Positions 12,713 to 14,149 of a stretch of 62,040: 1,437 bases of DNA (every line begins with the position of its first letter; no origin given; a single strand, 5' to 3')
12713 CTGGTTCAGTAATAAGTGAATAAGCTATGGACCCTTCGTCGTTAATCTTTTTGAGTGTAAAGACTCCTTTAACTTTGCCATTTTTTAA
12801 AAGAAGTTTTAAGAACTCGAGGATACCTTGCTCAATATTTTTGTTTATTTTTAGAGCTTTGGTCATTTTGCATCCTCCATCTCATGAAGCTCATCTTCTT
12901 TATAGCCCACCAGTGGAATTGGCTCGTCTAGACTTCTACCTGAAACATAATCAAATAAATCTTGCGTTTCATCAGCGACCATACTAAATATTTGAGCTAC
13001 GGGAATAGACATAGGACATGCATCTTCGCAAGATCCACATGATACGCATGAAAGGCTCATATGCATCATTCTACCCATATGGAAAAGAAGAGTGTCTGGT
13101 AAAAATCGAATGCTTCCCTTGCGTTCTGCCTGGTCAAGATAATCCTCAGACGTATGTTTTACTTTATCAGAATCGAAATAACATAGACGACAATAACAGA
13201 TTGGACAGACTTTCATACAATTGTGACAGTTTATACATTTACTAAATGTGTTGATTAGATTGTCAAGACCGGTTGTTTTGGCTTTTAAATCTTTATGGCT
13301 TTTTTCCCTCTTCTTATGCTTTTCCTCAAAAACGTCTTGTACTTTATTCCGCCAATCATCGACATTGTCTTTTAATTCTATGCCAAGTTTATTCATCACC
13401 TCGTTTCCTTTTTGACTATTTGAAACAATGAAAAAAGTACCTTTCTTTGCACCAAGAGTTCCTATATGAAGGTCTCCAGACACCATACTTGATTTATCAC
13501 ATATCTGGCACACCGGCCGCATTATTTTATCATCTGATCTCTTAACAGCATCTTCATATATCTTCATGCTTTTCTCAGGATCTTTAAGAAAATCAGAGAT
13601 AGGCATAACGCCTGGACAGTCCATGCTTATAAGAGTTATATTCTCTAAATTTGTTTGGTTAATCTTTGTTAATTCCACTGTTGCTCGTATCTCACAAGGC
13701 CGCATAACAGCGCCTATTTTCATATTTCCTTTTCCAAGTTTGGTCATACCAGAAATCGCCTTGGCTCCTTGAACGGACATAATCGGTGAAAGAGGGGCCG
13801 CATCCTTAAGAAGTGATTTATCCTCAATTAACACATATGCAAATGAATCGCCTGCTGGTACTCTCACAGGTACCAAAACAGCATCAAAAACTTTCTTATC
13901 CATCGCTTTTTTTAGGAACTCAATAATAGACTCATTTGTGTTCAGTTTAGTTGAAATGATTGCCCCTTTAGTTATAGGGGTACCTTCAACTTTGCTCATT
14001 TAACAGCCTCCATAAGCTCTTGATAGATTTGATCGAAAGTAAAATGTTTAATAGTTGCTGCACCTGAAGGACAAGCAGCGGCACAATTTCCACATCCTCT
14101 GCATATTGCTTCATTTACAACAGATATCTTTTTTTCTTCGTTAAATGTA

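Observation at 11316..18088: dsrE-tusA-mvhD-hdrA(split)-2x hydB/flxB-like-mvhD operon: an HdrA/MvhD electron-bifurcation core wired to sulfur-carrier proteins, with no HdrBC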

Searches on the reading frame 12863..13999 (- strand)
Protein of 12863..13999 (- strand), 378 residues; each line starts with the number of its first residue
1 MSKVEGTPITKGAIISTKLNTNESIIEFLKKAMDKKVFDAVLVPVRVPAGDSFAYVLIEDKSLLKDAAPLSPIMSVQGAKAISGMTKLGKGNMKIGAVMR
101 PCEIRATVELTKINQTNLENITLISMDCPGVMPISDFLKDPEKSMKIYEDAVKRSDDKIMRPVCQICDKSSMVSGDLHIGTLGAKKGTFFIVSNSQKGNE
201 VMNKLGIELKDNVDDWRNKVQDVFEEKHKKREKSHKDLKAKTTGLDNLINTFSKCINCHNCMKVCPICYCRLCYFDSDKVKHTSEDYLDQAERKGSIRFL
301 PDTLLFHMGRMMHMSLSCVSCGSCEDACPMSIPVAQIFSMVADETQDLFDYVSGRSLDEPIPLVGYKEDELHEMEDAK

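Call 3: search_protein_families(library=pfam, proteins=[window:12863-13999:-], max_evalue=0.01)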
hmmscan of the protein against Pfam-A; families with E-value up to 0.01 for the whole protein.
window:12863-13999:- (378 aa): 12 families
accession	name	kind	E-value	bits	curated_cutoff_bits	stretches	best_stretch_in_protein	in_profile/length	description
PF04432.18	FrhB_FdhB_C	-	2.5e-09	37.6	23.3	1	148-205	85-136/150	Coenzyme F420 hydrogenase/dehydrogenase, beta subunit C terminus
PF13183.11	Fer4_8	-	2.8e-07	31.4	27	1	253-332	3-68/68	4Fe-4S dicluster domain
PF13237.11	Fer4_10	-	7.6e-07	29.4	25.5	2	250-292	4-35/53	4Fe-4S dicluster domain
PF12797.12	Fer4_2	-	1.2e-06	28.6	24.5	2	311-329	3-21/22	4Fe-4S binding domain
PF00037.32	Fer4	-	4.9e-06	26.6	21.1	2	253-266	6-19/24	4Fe-4S binding domain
PF13187.11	Fer4_9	-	1.1e-05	25.8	27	1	254-331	1-50/52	4Fe-4S dicluster domain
PF12838.12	Fer4_7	-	1.2e-05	26.1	27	1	254-331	1-51/52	4Fe-4S dicluster domain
PF14697.11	Fer4_21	-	0.00013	22.4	35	0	253-268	39-54/59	4Fe-4S dicluster domain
PF13746.11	Fer4_18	-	0.00015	22.4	27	0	228-267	37-73/114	4Fe-4S dicluster domain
PF12800.12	Fer4_4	-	0.0011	19.6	24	1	317-330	3-16/17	4Fe-4S binding domain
PF13534.11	Fer4_17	-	0.002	19.1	22.2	0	254-332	1-60/61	4Fe-4S dicluster domain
PF12798.12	Fer4_3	-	0.0079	17.4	27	0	318-331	1-14/15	4Fe-4S binding domain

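Call 4: search_protein_families(library=ncbifam, proteins=[window:12863-13999:-], max_evalue=0.01)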
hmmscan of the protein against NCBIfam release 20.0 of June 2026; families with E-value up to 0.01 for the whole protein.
window:12863-13999:- (378 aa): 28 families (the best 25 are shown)
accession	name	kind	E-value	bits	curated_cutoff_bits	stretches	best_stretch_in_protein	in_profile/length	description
TIGR00314.1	cdhA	equivalog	1.9e-06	26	781.3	1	211-343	357-464/784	CO dehydrogenase/acetyl-CoA synthase complex subunit alpha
TIGR01971.1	NuoI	subfamily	4.8e-06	26.2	113.05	1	317-349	82-115/121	NADH-quinone oxidoreductase, chain I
NF058577.1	FdxA_fam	equivalog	1e-05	25.6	65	1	316-331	7-22/52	4Fe-4S ferredoxin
NF038196.1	ferrodoxin_EFR1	subfamily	3.4e-05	24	75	0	308-331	176-199/242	EFR1 family ferrodoxin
TIGR02910.1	sulfite_red_A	equivalog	4e-05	23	323.15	0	211-271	176-238/334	anaerobic sulfite reductase subunit AsrA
TIGR02176.1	pyruv_ox_red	equivalog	7.1e-05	20.8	911.35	1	253-331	683-754/1167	pyruvate:ferredoxin (flavodoxin) oxidoreductase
NF005746.0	PRK07570.1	subfamily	9.1e-05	21.8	243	1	252-347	156-243/250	succinate dehydrogenase/fumarate reductase iron-sulfur subunit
NF040829.1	sulfhyd_ShyB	equivalog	0.00031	19.9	690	0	190-271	159-245/334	NAD(P)-dependent hydrogenase/sulfhydrogenase 2 subunit beta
NF004538.0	PRK05888.1-4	equivalog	0.00034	20.2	135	0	317-348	101-133/162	NADH-quinone oxidoreductase subunit NuoI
NF004898.0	PRK06259.1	equivalog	0.00051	18.8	385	1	209-334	91-204/488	fumarate reductase (CoM/CoB) subunit TfrB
TIGR00403.1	ndhI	equivalog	0.0012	18.5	302.35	0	251-269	60-78/183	NAD(P)H-quinone oxidoreductase subunit I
NF006807.0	PRK09325.1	subfamily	0.0012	18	269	0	158-241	188-274/283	coenzyme F420-reducing hydrogenase subunit beta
NF003454.1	PRK05035.1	equivalog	0.0012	17.4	345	0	316-338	367-389/556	electron transport complex subunit RsxC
NF007204.0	PRK09625.1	equivalog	0.0015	18.5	125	0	214-266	21-72/133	pyruvate flavodoxin oxidoreductase subunit delta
NF009053.0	PRK12387.1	subfamily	0.0015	18.3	204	0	316-330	38-52/180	formate hydrogenlyase complex iron-sulfur subunit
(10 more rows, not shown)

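Call 10: find_encoding_contigs(protein=window:12863-13999:-, flank=10000, max_places=6)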
Protein window:12863-13999:- (378 aa): 9 contigs read that carry it; 6 places shown.
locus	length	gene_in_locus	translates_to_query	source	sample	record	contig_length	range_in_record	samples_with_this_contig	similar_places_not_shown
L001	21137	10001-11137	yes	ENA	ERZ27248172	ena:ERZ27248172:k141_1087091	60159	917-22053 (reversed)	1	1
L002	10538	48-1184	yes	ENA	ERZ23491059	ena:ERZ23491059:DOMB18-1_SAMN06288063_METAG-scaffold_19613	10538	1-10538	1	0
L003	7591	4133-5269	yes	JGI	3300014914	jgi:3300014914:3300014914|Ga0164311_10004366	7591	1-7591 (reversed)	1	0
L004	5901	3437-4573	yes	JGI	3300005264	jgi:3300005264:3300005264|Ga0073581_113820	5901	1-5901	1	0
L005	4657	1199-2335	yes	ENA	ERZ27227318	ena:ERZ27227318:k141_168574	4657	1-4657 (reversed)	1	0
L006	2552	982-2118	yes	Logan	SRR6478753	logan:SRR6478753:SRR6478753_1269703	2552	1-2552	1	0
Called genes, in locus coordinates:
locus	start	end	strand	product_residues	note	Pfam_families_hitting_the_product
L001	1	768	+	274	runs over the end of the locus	PF01925:TauE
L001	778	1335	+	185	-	PF04055:Radical_SAM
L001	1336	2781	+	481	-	PF04055:Radical_SAM, PF13353:Fer4_12 (weak), PF13186:SPASM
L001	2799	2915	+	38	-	PF13192:Thioredoxin_3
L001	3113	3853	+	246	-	PF01925:TauE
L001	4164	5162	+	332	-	PF12838:Fer4_7 (weak), PF13183:Fer4_8, PF13534:Fer4_17, PF12838:Fer4_7, PF13187:Fer4_9 (weak), PF14697:Fer4_21 (weak), PF00037:Fer4 (weak), PF02662:FlpD, +6 more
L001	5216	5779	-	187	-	PF13404:HTH_AsnC-type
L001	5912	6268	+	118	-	PF02635:DsrE, PF13686:DrsE_2 (weak)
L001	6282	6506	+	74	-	PF01206:TusA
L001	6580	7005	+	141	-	PF02662:FlpD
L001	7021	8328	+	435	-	PF00890:FAD_binding_2 (weak), PF01134:GIDA (weak), PF12831:FAD_oxidored (weak), PF13450:NAD_binding_8 (weak), PF07992:Pyr_redox_2 (weak)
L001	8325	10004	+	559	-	PF13738:Pyr_redox_3 (weak), PF00890:FAD_binding_2 (weak), PF07992:Pyr_redox_2, PF12831:FAD_oxidored, PF13237:Fer4_10, PF14697:Fer4_21 (weak), PF12838:Fer4_7, PF13187:Fer4_9 (weak), +6 more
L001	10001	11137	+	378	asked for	PF13237:Fer4_10 (faint), PF04432:FrhB_FdhB_C (weak), PF12838:Fer4_7 (faint), PF13183:Fer4_8, PF13187:Fer4_9 (faint), PF12797:Fer4_2 (faint), PF00037:Fer4 (faint)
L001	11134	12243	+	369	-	PF04432:FrhB_FdhB_C, PF13187:Fer4_9 (faint), PF13237:Fer4_10 (faint), PF13183:Fer4_8 (faint)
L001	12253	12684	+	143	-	PF02662:FlpD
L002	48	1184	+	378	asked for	PF13237:Fer4_10 (faint), PF04432:FrhB_FdhB_C (weak), PF12838:Fer4_7 (faint), PF13183:Fer4_8, PF13187:Fer4_9 (faint), PF12797:Fer4_2 (faint), PF00037:Fer4 (faint)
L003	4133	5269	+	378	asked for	PF13237:Fer4_10 (faint), PF04432:FrhB_FdhB_C (weak), PF12838:Fer4_7 (faint), PF13183:Fer4_8, PF13187:Fer4_9 (faint), PF12797:Fer4_2 (faint), PF00037:Fer4 (faint)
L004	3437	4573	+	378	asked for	PF13237:Fer4_10 (faint), PF04432:FrhB_FdhB_C (weak), PF12838:Fer4_7 (faint), PF13183:Fer4_8, PF13187:Fer4_9 (faint), PF12797:Fer4_2 (faint), PF00037:Fer4 (faint)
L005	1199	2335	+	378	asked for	PF13237:Fer4_10 (faint), PF04432:FrhB_FdhB_C (weak), PF12838:Fer4_7 (faint), PF13183:Fer4_8, PF13187:Fer4_9 (faint), PF12797:Fer4_2 (faint), PF00037:Fer4 (faint)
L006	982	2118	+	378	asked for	PF13237:Fer4_10 (faint), PF04432:FrhB_FdhB_C (weak), PF12838:Fer4_7 (faint), PF13183:Fer4_8, PF13187:Fer4_9 (faint), PF12797:Fer4_2 (faint), PF00037:Fer4 (faint)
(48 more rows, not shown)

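Call 11: find_homologous_proteins(query=window:12863-13999:-, max_evalue=0.00001)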
Query window:12863-13999:- (378 aa): 1745 proteins with E <= 0.00001 among 3178 candidates; the best 120 are listed.
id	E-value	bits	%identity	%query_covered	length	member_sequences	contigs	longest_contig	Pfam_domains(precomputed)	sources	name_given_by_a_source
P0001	2.6e-251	851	99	100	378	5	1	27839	PF12797.13,PF04432.19,PF00037.33,PF12838.13,PF13237.12,PF13183.12,PF13187.12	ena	-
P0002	6.1e-199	679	76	100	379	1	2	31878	PF12797.13,PF04432.19,PF00037.33,PF12838.13,PF13237.12,PF13183.12,PF13187.12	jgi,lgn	-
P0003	1.0e-198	678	77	100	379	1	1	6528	PF12797.13,PF04432.19,PF00037.33,PF13534.12,PF13237.12,PF13183.12,PF13187.12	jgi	-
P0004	1.2e-198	678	76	100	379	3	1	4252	PF12797.13,PF04432.19,PF12838.13,PF13534.12,PF13237.12,PF13183.12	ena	-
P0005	4.6e-198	676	77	97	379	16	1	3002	PF12797.13,PF04432.19,PF00037.33,PF12838.13,PF13237.12,PF13183.12,PF13187.12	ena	-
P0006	8.8e-198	675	77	100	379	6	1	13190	PF12797.13,PF04432.19,PF00037.33,PF12838.13,PF13237.12,PF13183.12,PF13187.12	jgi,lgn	jgi:formate dehydrogenase subunit beta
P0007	1.4e-197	674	78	98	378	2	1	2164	PF12797.13,PF04432.19,PF00037.33,PF12838.13,PF13534.12,PF13237.12,PF13183.12,PF13187.12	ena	-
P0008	1.7e-197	674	76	100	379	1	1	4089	PF12797.13,PF04432.19,PF00037.33,PF12838.13,PF13237.12,PF13183.12,PF13187.12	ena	-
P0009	7.3e-197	672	76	100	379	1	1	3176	PF12797.13,PF04432.19,PF00037.33,PF13534.12,PF13237.12,PF13183.12,PF13187.12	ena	-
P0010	4.2e-196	669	77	100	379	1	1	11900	PF12797.13,PF04432.19,PF00037.33,PF13237.12,PF13183.12,PF13187.12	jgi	-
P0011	8.9e-196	668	77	98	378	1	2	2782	PF12797.13,PF04432.19,PF00037.33,PF13534.12,PF13237.12,PF13183.12,PF13187.12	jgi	-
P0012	2.5e-195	667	75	100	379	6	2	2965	PF12797.13,PF04432.19,PF00037.33,PF13534.12,PF13237.12,PF13183.12,PF13187.12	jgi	-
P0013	2.6e-195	667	76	100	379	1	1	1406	PF12797.13,PF04432.19,PF00037.33,PF13237.12,PF13183.12,PF13187.12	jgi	-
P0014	8.2e-195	665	75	100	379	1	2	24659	PF12797.13,PF04432.19,PF12838.13,PF13237.12,PF13183.12,PF13187.12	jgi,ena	-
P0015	8.3e-195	665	75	100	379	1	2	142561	PF12797.13,PF04432.19,PF00037.33,PF13237.12,PF13183.12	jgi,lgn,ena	-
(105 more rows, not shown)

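Call 13: find_related_loci(query=A1, collection=genome_contigs, flank=10000)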
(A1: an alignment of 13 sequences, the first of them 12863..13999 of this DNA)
Query A1 (378 aa) in genome_contigs; peptide patterns used: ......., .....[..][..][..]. (x = any residue, [..] = any of these).
323 stretches matched a pattern; 298 encode a relative of the query (tblastn E <= 1e-3); the best 80 are kept; 80 distinct loci.
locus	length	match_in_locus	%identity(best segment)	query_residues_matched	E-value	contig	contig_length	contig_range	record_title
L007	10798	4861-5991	74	1-377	0e+0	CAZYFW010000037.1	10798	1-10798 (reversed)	MAG TPA_asm: uncultured Thermoplasmatales archaeon isolate binchicken_co150_735 genome assembly, contig: NODE_14843_leng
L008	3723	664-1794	77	1-377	0e+0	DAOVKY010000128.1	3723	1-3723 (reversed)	MAG TPA_asm: bacterium isolate CSMAG_1431 CSMAG_1431_k141_1973959_length_3723_cov_22.1228, whole genome shotgun sequence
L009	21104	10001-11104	72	10-377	0e+0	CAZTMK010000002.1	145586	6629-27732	MAG TPA_asm: uncultured Thermoplasmatales archaeon isolate SRP323688_co1_285 genome assembly, contig: NODE_211_length_14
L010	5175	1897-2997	74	11-377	0e+0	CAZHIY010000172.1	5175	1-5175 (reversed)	MAG TPA_asm: uncultured Thermoplasmatales archaeon isolate binchicken_co129_679 genome assembly, contig: NODE_57372_leng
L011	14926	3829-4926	75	12-377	0e+0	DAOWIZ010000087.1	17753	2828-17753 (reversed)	MAG TPA_asm: Thermoplasmata archaeon isolate CSMAG_2056 CSMAG_2056_k141_998242_length_17753_cov_78.0060, whole genome sh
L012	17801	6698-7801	73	10-377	0e+0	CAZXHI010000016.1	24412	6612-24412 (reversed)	MAG TPA_asm: uncultured Thermoplasmatales archaeon isolate SRP185410_co1_277 genome assembly, contig: k141_353946, whole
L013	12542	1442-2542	75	11-377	0e+0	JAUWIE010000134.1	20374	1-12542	MAG: Thermoplasmatota archaeon isolate CSMAG_2286 CSMAG_2286_k141_1256247_length_20374_cov_9.8710, whole genome shotgun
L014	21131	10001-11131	69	1-377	0e+0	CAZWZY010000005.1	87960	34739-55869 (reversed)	MAG TPA_asm: uncultured Thermoplasmatales archaeon isolate SRP332253_co2_59 genome assembly, contig: NODE_190_length_879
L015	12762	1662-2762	70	11-377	0e+0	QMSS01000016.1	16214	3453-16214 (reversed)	MAG: Thermoplasmata archaeon isolate B82_G9 B82_Guay9_scaffold_02845, whole genome shotgun sequence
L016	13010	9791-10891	72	11-377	1e-179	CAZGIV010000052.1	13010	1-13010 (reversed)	MAG TPA_asm: uncultured Thermoplasmatales archaeon isolate binchicken_co94_67 genome assembly, contig: NODE_6641_length_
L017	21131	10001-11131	67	1-377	2e-176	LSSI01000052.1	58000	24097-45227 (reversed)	MAG: Thermoplasmatales archaeon SM1-50 WOR1_30_36_335, whole genome shotgun sequence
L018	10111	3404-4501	66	11-376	4e-170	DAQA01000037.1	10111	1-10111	MAG TPA_asm: Euryarchaeota archaeon UBA202 UBA202_contig_8412, whole genome shotgun sequence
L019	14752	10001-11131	65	1-377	4e-169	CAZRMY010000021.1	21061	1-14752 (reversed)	MAG TPA_asm: uncultured Thermoplasmatales archaeon isolate SRP332253_co2_79 genome assembly, contig: NODE_2323_length_21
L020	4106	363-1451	58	12-374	2e-156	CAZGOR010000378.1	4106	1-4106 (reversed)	MAG TPA_asm: uncultured Bacteroides sp. isolate binchicken_co116_246 genome assembly, contig: NODE_28728_length_4106_cov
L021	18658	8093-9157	59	22-376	9e-152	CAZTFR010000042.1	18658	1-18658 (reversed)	MAG TPA_asm: uncultured Thermoplasmatales archaeon isolate SRP141376_co1_12 genome assembly, contig: NODE_6215_length_18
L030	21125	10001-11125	54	4-377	2e-143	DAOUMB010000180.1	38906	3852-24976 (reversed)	MAG TPA_asm: Dehalococcoidia bacterium isolate W31_73 k127_397501, whole genome shotgun sequence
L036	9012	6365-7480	53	7-377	8e-142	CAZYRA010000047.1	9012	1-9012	MAG TPA_asm: uncultured Dehalococcoidales bacterium isolate binchicken_co9_185 genome assembly, contig: NODE_3488_length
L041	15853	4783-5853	55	11-366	3e-140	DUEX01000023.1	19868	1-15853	MAG TPA_asm: Dehalococcoidia bacterium isolate W265 Contig23, whole genome shotgun sequence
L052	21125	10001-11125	50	4-377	2e-136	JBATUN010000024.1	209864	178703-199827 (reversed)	MAG: Dehalococcoidia bacterium isolate MFD12951_ilm_asm_bin17 k127_22150, whole genome shotgun sequence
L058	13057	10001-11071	53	11-366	5e-134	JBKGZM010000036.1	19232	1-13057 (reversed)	MAG: Dehalococcoidia bacterium isolate C5M10_15 NODE_1095_length_19232_cov_11.602075, whole genome shotgun sequence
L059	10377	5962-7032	53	10-366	5e-134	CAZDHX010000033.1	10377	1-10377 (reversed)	MAG TPA_asm: uncultured Dehalococcoidales bacterium isolate binchicken_co294_154 genome assembly, contig: NODE_5915_leng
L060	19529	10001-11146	49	11-375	4e-133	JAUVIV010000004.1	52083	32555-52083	MAG: bacterium isolate CSMAG_437 CSMAG_437_k127_1149970_length_52083_cov_15.6885, whole genome shotgun sequence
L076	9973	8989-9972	54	9-335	6e-127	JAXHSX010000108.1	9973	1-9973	MAG: Chloroflexota bacterium isolate MAG09_tar_biofilm MAG09_108, whole genome shotgun sequence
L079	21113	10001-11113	47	11-378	2e-124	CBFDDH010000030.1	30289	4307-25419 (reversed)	MAG TPA_asm: uncultured bacterium isolate SRR26215679_binner123_Refined_94 genome assembly, contig: ERZ25073473.476, who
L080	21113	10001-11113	47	11-378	4e-124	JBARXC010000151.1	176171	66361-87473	MAG: bacterium isolate MFD12922_ilm_asm_bin33 k127_192067, whole genome shotgun sequence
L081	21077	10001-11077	48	18-375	5e-123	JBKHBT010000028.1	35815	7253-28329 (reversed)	MAG: Candidatus Zixiibacteriota bacterium isolate D1M01_7 NODE_1347_length_35815_cov_9.825447, whole genome shotgun sequ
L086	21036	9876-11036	46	11-375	4e-121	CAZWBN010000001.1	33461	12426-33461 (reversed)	MAG TPA_asm: uncultured Clostridia bacterium isolate binchicken_co6_404 genome assembly, contig: NODE_964_length_33461_c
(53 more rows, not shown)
